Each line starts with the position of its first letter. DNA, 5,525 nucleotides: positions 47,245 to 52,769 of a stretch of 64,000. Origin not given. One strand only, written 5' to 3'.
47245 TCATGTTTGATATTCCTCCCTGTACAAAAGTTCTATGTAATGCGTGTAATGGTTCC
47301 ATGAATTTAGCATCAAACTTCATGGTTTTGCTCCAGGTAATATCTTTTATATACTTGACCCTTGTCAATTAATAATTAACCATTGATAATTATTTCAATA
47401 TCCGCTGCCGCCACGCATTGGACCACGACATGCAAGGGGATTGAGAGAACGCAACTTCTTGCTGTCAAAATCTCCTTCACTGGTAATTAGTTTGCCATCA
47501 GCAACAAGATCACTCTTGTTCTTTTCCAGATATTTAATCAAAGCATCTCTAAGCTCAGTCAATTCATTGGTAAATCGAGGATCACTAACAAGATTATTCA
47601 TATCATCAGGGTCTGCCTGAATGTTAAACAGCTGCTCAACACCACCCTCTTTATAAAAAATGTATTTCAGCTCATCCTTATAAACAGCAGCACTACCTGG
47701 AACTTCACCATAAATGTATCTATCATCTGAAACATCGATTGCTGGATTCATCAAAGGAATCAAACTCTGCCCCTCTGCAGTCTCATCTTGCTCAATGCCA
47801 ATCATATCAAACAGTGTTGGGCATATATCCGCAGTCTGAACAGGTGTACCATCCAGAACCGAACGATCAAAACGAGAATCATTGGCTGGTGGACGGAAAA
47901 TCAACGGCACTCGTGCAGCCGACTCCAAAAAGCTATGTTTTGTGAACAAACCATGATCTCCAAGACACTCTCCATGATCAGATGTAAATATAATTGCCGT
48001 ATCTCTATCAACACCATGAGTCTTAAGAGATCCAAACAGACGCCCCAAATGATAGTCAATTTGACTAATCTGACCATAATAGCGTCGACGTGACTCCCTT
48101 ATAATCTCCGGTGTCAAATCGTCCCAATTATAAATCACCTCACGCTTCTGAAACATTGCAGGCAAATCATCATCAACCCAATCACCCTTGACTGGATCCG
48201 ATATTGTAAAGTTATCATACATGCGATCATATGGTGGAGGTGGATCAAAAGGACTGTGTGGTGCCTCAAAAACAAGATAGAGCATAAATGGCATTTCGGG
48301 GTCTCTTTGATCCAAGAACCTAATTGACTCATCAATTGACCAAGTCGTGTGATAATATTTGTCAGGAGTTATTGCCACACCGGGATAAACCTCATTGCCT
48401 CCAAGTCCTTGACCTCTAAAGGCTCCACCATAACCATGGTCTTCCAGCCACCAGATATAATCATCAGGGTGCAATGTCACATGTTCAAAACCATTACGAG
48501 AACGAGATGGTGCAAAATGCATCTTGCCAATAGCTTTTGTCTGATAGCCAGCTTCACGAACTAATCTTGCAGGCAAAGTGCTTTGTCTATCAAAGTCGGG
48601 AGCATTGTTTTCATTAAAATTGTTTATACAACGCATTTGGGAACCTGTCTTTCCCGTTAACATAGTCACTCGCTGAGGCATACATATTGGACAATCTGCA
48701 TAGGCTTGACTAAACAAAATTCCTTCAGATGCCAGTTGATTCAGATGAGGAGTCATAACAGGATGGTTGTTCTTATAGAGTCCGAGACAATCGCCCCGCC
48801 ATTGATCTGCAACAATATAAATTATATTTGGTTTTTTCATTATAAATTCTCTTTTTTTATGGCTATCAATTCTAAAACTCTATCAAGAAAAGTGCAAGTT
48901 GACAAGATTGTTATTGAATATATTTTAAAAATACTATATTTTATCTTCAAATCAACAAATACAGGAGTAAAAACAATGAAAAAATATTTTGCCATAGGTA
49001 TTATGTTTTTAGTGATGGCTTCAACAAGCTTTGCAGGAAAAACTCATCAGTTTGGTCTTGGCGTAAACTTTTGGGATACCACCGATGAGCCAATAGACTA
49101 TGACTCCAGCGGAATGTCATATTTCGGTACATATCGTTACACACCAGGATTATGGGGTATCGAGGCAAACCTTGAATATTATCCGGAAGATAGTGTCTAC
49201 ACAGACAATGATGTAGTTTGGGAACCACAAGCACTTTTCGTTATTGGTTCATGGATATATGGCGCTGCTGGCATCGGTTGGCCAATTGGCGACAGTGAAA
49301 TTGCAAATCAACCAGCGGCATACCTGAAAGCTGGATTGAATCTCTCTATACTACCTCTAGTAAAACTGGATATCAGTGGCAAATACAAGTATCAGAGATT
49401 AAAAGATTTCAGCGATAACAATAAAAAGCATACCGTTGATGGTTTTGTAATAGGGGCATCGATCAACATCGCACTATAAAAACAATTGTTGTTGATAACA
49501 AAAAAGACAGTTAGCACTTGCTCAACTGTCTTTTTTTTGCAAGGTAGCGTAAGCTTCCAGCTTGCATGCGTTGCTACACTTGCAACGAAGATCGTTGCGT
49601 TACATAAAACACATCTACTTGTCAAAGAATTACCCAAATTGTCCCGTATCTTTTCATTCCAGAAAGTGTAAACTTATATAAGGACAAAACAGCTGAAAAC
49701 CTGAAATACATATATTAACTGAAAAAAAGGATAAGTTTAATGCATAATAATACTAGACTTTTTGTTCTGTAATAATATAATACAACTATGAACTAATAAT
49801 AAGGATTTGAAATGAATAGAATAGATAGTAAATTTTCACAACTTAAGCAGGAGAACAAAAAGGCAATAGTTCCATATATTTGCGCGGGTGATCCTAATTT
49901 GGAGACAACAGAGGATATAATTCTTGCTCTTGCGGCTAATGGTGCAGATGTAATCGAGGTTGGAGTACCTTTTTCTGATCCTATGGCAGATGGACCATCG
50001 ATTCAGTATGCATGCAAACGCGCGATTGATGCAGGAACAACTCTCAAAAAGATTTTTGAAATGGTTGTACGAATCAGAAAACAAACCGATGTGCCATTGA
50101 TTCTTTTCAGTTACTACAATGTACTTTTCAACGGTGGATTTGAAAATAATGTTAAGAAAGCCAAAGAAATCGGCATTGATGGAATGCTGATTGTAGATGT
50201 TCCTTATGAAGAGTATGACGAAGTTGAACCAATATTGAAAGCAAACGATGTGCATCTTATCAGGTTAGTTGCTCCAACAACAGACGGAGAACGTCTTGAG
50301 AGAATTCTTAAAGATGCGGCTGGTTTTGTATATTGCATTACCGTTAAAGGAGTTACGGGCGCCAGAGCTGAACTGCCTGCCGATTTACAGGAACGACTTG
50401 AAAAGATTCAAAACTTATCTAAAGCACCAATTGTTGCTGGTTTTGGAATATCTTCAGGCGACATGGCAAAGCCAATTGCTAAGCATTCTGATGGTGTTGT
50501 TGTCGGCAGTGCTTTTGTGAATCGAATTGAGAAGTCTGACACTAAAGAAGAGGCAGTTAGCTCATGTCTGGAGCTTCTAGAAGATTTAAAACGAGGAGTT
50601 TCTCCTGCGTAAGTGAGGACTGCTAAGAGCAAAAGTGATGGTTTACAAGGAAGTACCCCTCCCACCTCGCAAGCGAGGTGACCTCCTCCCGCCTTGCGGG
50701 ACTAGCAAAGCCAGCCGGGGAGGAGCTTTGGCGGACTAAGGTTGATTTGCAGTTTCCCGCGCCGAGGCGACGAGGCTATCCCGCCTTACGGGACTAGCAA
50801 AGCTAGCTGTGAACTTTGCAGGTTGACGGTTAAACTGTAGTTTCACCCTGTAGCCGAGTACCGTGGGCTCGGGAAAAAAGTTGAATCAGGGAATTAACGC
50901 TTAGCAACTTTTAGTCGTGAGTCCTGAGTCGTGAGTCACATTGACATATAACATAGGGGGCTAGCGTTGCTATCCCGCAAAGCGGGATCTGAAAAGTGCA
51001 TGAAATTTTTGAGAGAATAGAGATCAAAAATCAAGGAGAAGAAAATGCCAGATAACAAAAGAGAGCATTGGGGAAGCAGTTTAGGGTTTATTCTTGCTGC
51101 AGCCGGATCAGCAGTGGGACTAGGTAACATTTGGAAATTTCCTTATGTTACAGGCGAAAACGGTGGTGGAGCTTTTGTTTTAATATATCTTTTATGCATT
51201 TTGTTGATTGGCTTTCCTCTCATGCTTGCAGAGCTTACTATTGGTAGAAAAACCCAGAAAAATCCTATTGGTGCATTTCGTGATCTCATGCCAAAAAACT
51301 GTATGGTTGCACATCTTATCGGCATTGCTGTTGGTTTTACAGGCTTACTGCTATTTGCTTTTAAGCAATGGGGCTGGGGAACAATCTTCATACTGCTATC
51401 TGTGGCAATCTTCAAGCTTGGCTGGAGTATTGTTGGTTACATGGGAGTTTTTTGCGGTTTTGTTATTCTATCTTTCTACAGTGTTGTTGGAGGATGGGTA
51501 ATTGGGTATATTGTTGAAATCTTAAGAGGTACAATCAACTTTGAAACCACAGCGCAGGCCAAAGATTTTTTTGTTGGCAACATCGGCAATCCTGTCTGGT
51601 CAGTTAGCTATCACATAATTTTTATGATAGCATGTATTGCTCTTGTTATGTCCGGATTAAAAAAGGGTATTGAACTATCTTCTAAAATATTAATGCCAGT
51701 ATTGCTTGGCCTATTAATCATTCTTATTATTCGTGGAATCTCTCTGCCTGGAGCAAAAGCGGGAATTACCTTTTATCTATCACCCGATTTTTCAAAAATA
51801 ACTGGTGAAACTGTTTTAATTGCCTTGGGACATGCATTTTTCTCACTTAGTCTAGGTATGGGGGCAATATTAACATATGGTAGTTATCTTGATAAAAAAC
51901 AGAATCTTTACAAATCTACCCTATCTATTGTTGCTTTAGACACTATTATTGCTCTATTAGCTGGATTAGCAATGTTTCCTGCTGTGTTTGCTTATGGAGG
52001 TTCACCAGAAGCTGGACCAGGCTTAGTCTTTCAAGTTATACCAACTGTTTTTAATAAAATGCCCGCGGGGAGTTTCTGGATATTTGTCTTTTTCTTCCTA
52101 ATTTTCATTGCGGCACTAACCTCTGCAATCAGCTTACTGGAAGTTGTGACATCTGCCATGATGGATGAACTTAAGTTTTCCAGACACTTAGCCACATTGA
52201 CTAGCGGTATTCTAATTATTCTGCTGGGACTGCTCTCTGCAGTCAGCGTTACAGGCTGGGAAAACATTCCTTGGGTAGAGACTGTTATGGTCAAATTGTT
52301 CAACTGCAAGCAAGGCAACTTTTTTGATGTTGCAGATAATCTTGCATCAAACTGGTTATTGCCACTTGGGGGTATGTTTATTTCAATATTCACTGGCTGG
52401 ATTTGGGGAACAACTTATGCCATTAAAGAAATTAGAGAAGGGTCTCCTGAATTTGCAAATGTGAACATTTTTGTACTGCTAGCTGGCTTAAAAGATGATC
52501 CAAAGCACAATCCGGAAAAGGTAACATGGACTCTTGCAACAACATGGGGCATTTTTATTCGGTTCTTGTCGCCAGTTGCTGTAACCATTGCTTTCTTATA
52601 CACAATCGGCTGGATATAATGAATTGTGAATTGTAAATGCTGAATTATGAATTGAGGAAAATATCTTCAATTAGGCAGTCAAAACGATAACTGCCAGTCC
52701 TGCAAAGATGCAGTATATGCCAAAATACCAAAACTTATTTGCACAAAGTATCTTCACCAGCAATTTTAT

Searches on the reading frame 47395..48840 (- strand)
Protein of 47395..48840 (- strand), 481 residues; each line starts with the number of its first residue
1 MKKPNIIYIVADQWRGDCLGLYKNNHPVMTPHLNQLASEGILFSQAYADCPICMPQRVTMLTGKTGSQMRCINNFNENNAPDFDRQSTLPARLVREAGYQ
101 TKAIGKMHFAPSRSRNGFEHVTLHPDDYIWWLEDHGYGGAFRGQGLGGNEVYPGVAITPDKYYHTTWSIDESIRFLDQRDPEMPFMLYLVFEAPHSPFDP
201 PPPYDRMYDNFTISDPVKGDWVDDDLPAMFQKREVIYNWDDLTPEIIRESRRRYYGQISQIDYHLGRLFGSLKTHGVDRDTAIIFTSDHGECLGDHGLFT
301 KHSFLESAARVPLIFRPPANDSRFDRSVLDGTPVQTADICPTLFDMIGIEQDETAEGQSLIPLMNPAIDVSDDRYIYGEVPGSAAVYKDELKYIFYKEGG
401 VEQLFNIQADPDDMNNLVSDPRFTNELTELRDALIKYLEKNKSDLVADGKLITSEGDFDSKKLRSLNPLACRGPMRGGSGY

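Call 72: search_protein_families(library=pfam, proteins=[window:47395-48840:-], max_evalue=0.00001)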
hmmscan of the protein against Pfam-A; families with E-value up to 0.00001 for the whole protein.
window:47395-48840:- (481 aa): 3 families
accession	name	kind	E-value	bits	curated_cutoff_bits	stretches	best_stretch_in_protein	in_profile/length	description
PF00884.28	Sulfatase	-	3.3e-46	158.4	25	1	4-349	1-301/301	Sulfatase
PF16347.10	SGSH_C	-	1.1e-13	52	29.3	1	294-436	1-150/154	N-sulphoglucosamine sulphohydrolase, C-terminal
PF01663.27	Phosphodiest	-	1.7e-07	31.6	23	0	256-290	186-220/342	Type I phosphodiesterase / nucleotide pyrophosphatase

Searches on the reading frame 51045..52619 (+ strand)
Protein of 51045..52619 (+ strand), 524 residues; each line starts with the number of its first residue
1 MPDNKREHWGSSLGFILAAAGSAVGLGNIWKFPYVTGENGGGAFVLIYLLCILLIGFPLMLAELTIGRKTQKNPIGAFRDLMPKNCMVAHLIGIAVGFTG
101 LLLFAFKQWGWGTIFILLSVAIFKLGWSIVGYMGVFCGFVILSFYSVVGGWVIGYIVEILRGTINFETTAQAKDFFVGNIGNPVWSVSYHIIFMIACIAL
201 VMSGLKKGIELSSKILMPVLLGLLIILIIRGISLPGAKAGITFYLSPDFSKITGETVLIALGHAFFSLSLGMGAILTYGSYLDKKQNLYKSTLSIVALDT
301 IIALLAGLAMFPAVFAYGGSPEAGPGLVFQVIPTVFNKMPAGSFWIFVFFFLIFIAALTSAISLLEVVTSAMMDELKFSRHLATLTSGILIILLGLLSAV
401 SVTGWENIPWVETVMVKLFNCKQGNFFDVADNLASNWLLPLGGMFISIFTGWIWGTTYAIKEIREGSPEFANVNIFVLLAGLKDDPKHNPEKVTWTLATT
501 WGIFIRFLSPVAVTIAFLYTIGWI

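Call 72: search_protein_families(library=pfam, proteins=[window:51045-52619:+], max_evalue=0.00001)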
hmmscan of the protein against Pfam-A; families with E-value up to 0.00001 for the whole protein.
window:51045-52619:+ (524 aa): 1 family
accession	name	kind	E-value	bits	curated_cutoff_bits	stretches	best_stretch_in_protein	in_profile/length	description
PF00209.24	SNF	-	5.3e-58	197.4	27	2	178-404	171-409/524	Sodium:neurotransmitter symporter family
